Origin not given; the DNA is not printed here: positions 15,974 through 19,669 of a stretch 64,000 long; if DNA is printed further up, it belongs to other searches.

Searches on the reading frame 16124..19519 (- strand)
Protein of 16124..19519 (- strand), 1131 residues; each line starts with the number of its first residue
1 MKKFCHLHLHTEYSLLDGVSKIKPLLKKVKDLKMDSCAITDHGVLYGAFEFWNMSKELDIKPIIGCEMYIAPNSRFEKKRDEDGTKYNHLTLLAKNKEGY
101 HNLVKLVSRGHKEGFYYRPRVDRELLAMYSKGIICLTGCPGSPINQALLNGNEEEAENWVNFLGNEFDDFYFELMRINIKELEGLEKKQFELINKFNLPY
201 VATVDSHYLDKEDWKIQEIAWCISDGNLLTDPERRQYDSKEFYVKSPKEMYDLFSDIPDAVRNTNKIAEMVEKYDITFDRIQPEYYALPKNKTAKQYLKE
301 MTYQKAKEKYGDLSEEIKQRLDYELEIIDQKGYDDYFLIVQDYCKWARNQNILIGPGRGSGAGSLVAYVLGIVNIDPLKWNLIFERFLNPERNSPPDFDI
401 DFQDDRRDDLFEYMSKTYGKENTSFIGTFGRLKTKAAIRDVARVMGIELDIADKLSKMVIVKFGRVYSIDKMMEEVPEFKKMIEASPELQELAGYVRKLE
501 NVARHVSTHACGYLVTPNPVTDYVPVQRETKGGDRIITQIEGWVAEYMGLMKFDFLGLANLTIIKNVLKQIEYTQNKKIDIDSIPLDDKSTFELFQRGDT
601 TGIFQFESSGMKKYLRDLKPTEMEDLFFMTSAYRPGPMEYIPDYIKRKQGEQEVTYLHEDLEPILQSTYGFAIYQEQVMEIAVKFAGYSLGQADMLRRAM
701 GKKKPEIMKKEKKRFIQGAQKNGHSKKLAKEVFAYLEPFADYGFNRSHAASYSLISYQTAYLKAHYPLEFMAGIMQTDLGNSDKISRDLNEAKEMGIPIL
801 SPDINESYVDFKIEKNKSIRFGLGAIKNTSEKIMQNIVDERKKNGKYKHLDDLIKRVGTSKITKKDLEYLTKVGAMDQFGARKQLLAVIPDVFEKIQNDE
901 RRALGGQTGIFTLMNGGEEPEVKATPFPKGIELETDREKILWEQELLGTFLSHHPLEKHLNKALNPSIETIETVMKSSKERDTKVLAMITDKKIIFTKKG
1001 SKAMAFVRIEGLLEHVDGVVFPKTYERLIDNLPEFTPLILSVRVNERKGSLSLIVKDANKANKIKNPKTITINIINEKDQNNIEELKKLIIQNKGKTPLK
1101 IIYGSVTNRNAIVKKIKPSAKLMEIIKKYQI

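Call 48: search_protein_families(library=pfam, proteins=[window:16124-19519:-], max_evalue=0.01)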
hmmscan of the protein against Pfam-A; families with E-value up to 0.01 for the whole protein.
window:16124-19519:- (1131 aa): 6 families
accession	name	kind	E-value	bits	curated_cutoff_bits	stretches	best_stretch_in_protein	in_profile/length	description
PF07733.18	DNA_pol3_alpha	-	1.5e-92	310.4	23.9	1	296-557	1-260/260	Bacterial DNA polymerase III alpha NTPase domain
PF17657.6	DNA_pol3_finger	-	5.5e-66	221.4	22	1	560-723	1-166/166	Bacterial DNA polymerase III alpha subunit finger domain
PF02811.25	PHP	-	6e-52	176.7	26.4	1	6-176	1-163/164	PHP domain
PF14579.12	HHH_6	-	3.1e-28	98.2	25.6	1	796-884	1-89/90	Helix-hairpin-helix motif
PF01336.31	tRNA_anti-codon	-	0.00094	19.5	27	1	988-1058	6-72/75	OB-fold nucleic acid binding domain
PF12836.13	HHH_3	-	0.0042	17.6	27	0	830-855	23-48/65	Helix-hairpin-helix motif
